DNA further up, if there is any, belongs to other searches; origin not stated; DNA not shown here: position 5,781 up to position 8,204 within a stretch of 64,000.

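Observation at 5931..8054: Single polypeptide combining DedA, PAP2 phosphatase and an LssY-type C-terminal domain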

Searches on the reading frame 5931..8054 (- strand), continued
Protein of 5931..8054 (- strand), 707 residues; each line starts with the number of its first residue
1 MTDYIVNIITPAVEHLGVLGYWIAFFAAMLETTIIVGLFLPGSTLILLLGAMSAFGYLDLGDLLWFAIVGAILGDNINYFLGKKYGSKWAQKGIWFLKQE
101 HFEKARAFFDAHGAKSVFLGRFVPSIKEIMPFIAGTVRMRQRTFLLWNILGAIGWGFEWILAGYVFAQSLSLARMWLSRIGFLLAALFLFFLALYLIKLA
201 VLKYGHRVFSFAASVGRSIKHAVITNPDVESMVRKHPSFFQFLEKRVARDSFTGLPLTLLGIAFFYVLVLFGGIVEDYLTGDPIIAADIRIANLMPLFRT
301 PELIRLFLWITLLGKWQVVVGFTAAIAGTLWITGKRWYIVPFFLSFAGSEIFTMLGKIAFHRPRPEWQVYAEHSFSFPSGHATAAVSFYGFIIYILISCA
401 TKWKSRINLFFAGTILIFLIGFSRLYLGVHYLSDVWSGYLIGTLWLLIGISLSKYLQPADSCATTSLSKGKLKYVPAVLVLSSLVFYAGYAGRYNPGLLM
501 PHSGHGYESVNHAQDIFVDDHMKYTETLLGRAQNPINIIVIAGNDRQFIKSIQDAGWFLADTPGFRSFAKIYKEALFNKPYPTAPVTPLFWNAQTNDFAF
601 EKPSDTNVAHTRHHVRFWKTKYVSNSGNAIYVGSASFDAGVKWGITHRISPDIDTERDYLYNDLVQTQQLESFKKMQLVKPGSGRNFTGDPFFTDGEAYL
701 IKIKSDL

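Call 14: find_related_loci(query=A1, collection=genome_contigs, flank=6000)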
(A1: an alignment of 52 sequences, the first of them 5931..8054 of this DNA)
Query A1 (707 aa) in genome_contigs; peptide patterns used: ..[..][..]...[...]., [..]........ (x = any residue, [..] = any of these).
600 stretches matched a pattern (row limit reached: there are more); 555 encode a relative of the query (tblastn E <= 1e-3); the best 80 are kept; 80 distinct loci.
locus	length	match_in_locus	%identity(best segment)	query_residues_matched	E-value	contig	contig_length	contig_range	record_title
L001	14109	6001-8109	51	1-704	0e+0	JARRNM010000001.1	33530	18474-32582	MAG: Deltaproteobacteria bacterium isolate Spart_124_MAG scaffold_279, whole genome shotgun sequence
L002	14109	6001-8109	52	1-705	0e+0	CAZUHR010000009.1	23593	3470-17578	MAG TPA_asm: uncultured Desulfobacteraceae bacterium isolate binchicken_co129_132 genome assembly, contig: NODE_5933_len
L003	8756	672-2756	53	11-701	0e+0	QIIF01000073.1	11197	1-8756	MAG: Candidatus Falkowbacteria bacterium isolate SZUA-104 Ga0063293_10006155, whole genome shotgun sequence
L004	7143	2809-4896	53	11-706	0e+0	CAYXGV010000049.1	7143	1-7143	MAG TPA_asm: uncultured Gammaproteobacteria bacterium isolate SRP178699_co1_205 genome assembly, contig: NODE_15107_leng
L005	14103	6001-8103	50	3-704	0e+0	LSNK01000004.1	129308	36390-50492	MAG: Parcubacteria group bacterium M6-OD1-1 Contig14417, whole genome shotgun sequence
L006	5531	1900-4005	52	1-704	0e+0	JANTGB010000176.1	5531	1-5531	MAG: Desulfobulbaceae bacterium isolate bin10037 c_000000017735, whole genome shotgun sequence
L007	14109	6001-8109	50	1-704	0e+0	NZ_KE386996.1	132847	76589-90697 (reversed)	Desulfogranum japonicum DSM 18378 G493DRAFT_scaffold00012.12, whole genome shotgun sequence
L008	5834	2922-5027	49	1-703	0e+0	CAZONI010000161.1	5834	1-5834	MAG TPA_asm: uncultured Desulfobacteraceae bacterium isolate binchicken_co150_469 genome assembly, contig: NODE_39651_le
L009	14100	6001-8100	48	3-703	0e+0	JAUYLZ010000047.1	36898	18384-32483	MAG: bacterium isolate C24_metabat.bin.60 C24_k141_542784, whole genome shotgun sequence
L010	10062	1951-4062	49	5-706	0e+0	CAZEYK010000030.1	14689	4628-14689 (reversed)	MAG TPA_asm: uncultured Gammaproteobacteria bacterium isolate SRP118108_co5_163 genome assembly, contig: NODE_4037_lengt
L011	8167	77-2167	48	6-704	0e+0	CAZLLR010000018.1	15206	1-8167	MAG TPA_asm: uncultured Candidatus Saccharibacteria bacterium isolate SRP216583_co1_142 genome assembly, contig: NODE_34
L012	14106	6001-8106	49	1-704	0e+0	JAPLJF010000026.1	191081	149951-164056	MAG: Deltaproteobacteria bacterium isolate LacPavin_0920_WC70_MAG_51_65 LacPavin_0920_WC70_scaffold_39557, whole genome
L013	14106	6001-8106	46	1-704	0e+0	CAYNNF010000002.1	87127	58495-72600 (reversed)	MAG TPA_asm: uncultured Candidatus Saccharibacteria bacterium isolate SRP178699_co1_596 genome assembly, contig: NODE_17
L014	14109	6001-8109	51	1-704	0e+0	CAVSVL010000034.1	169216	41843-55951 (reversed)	MAG: uncultured delta proteobacterium isolate MFD05684.bin.2.165 genome assembly, contig: contig_82274, whole genome sho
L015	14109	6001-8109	49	1-704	0e+0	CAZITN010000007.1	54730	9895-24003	MAG TPA_asm: uncultured Thermodesulfovibrio sp. isolate binchicken_co172_180 genome assembly, contig: NODE_318_length_54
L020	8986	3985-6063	46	6-704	0e+0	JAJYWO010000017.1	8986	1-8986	MAG: bacterium isolate FK3.bin121 NODE_15463_length_8986_cov_1.575121, whole genome shotgun sequence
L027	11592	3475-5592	44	1-704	0e+0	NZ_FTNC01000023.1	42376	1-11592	Halanaerobium kushneri strain ATCC 700103, whole genome shotgun sequence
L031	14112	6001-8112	44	1-703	0e+0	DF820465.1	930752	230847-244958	Bacterium UASB270 DNA, scaffold: UASB270_scaffold_3, whole genome shotgun sequence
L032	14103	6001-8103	45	1-705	0e+0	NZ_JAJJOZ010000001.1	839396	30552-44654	Paracandidimonas lactea strain Q2-2 NODE_1_length_839396_cov_195.006331, whole genome shotgun sequence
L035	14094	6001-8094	43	1-702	0e+0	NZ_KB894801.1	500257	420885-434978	Arhodomonas aquaeolei DSM 8974 C516DRAFT_scaffold00002.2, whole genome shotgun sequence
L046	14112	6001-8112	41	1-705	1e-158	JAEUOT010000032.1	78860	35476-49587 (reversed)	MAG: Hydrogenophaga sp. isolate new MAG-206 k141_826016, whole genome shotgun sequence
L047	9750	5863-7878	42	31-706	3e-158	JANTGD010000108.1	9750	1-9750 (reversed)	MAG: Thiotrichales bacterium isolate bin10046 c_000000007883, whole genome shotgun sequence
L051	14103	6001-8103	46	7-704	0e+0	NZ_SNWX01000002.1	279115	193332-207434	Halanaerobium saccharolyticum strain MA284_T2 Ga0255679_102, whole genome shotgun sequence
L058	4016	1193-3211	38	1-703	2e-136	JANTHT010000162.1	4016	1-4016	MAG: Sulfurospirillum sp. isolate bin3007 c_000000004488, whole genome shotgun sequence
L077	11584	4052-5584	32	197-701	7e-67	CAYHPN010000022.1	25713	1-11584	MAG TPA_asm: Candidatus Woesearchaeota archaeon isolate ERP119705_co14_220 genome assembly, contig: NODE_1598_length_257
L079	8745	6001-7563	30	187-704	1e-56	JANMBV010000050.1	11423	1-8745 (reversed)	MAG: Actinomycetes bacterium isolate OTE_1_metabat_250 OTE_1_k141_814718, whole genome shotgun sequence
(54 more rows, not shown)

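Call 17: list_cluster_members(proteins=[L007:6001-8109:+, L027:3475-5592:+, L035:6001-8094:+, L032:6001-8103:+, window:5931-8054:-])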
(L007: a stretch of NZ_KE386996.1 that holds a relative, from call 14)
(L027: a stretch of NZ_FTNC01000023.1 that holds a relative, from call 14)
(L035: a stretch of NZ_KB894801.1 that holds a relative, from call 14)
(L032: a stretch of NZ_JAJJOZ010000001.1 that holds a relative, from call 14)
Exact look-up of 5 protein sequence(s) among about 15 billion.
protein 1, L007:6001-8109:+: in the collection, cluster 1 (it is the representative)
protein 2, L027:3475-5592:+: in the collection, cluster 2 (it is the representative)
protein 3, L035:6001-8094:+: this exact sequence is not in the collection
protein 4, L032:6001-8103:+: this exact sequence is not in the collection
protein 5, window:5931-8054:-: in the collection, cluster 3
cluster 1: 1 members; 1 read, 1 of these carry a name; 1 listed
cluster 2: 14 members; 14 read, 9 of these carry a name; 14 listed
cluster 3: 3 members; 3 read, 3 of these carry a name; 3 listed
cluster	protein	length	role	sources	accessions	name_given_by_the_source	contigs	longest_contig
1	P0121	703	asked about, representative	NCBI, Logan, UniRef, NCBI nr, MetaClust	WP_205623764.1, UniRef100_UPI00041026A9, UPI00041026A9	LssY C-terminal domain-containing protein [Desulfogranum japonicum] | LssY C-terminal domain-containing protein n=1 Tax=Desulfogranum japonicum TaxID=231447 ... | status=active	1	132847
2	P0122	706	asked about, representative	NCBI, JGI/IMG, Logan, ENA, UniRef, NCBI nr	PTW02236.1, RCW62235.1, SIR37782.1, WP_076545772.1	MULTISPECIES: LssY C-terminal domain-containing protein [Halanaerobium] | undecaprenyl-diphosphatase | Undecaprenyl-diphosphatase n=2 Tax=Halanaerobium TaxID=2330 RepID=A0A2T5RQI0_9FIRM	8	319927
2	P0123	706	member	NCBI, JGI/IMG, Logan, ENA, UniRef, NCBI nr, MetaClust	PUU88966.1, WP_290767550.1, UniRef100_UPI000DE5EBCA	LssY C-terminal domain-containing protein [Halanaerobium sp.] | undecaprenyl-diphosphatase | LssY C-terminal domain-containing protein n=1 Tax=Halanaerobium sp. TaxID=1895664 ...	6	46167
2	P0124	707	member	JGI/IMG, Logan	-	undecaprenyl-diphosphatase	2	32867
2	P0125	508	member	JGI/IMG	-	undecaprenyl-diphosphatase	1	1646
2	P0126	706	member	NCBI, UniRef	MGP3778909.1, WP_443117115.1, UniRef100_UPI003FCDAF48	LssY C-terminal domain-containing protein [Halanaerobium saccharolyticum] | LssY C-terminal domain-containing protein n=1 Tax=Halanaerobium saccharolyticum ...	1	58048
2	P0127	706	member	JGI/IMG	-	undecaprenyl-diphosphatase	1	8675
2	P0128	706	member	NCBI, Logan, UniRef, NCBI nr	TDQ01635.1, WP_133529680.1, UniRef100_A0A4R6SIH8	undecaprenyl-diphosphatase [Halanaerobium saccharolyticum] | Undecaprenyl-diphosphatase n=1 Tax=Halanaerobium saccharolyticum TaxID=43595 ... | LssY C-terminal domain-containing protein [Halanaerobium saccharolyticum]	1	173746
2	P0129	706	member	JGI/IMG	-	undecaprenyl-diphosphatase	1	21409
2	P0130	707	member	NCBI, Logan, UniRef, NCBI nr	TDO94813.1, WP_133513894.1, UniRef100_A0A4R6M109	undecaprenyl-diphosphatase [Halanaerobium saccharolyticum] | Undecaprenyl-diphosphatase n=1 Tax=Halanaerobium saccharolyticum TaxID=43595 ... | LssY C-terminal domain-containing protein [Halanaerobium saccharolyticum]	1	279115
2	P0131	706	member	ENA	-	-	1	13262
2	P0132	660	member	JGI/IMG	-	-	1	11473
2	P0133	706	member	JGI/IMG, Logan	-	-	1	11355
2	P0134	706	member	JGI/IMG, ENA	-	-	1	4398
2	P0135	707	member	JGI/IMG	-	-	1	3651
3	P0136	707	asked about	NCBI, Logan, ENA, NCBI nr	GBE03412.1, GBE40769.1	inner membrane protein YghB [bacterium BMS3Abin09]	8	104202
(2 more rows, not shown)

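Call 22: search_solved_structures(query=A1, max_evalue=1)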
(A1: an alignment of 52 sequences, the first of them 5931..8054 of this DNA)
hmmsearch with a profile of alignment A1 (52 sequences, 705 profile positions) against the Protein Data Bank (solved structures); distinct sequences matched with E-value up to 1: 7.
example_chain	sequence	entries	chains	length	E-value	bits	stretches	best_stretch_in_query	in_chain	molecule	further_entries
5jki_A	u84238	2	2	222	1.1e-25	93.4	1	268-448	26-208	Putative lipid phosphate phosphatase YodM | Phosphatidylglycerophosphatase B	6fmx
6ebu_A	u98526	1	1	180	9.6e-09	37.4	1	292-454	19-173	LpxE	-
9l0i_A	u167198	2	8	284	3.5e-07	32.2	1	358-468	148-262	Phospholipid phosphatase 1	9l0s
9l0o_C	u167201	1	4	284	1.1e-05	27.2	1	358-468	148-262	Phospholipid phosphatase 1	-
9l0u_A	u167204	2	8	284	1.1e-05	27.2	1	358-468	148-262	Phospholipid phosphatase 1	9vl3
25qp_A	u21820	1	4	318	5.4e-05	25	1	349-459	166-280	Phospholipid phosphatase 3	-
21nw_A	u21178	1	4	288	8.3e-05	24.3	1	370-464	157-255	Phospholipid phosphatase 2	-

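Call 24: predict_structure(alignment_id=A1)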
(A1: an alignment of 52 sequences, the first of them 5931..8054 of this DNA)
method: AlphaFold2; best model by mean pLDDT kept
length: 707 residues; sequences in the alignment: 52
mean_pLDDT: 77.9   pTM: 0.61
mean pLDDT of the five models: 77.9, 76.5, 75.2, 73.8, 69.1
residues with pLDDT >= 90: 94; 70-90: 442; 50-70: 153; < 50: 18
segments of 3 or more residues with pLDDT < 50: 1-3, 275-280, 462-464
pLDDT, mean of each block of 10 residues (from residue 1): 49 63 86 73 82 81 88 86 74 58 68 72 74 80 84 85 78 62 73 74 74 80 79 79 73 63 67 48 73 83 88 89 91 86 89 74 72 67 90 88 83 89 87 85 87 76 53 82 92 76 64 84 84 89 92 89 73 71 66 85 65 84 88 82 55 83 91 91 76 88 79
secondary structure, 60 per line:
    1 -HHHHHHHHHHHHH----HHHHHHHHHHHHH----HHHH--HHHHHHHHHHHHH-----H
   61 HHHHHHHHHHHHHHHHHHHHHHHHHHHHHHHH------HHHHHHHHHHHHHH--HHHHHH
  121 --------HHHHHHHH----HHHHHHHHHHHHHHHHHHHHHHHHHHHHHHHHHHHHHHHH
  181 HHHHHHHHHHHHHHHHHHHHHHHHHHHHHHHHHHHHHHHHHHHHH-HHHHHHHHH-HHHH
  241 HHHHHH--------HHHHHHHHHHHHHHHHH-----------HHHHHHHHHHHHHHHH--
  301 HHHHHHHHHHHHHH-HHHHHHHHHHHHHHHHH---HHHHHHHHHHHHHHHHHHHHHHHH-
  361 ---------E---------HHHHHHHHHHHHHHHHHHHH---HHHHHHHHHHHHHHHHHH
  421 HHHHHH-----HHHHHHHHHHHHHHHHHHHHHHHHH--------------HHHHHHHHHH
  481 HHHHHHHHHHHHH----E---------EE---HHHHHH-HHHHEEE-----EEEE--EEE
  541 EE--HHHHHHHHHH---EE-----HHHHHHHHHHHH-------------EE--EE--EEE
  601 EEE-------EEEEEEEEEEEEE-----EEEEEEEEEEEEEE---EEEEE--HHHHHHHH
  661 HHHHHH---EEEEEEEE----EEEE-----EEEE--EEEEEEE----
elements in order (helices of 4 or more, strands of 3 or more residues): H2-14 H19-31 H36-39 H42-54 H60-92 H99-112 H115-120 H129-136 H141-225 H227-235 H237-246 H255-271 H283-298 H301-314 H316-332 H336-359 H380-399 H403-426 H432-456 H471-493 H513-518 H520-523 E524-526 E532-535 E538-542 H545-554 H565-576 E598-603 E611-623 E629-642 E646-650 H653-666 E670-677 E682-685 E691-694 E697-703
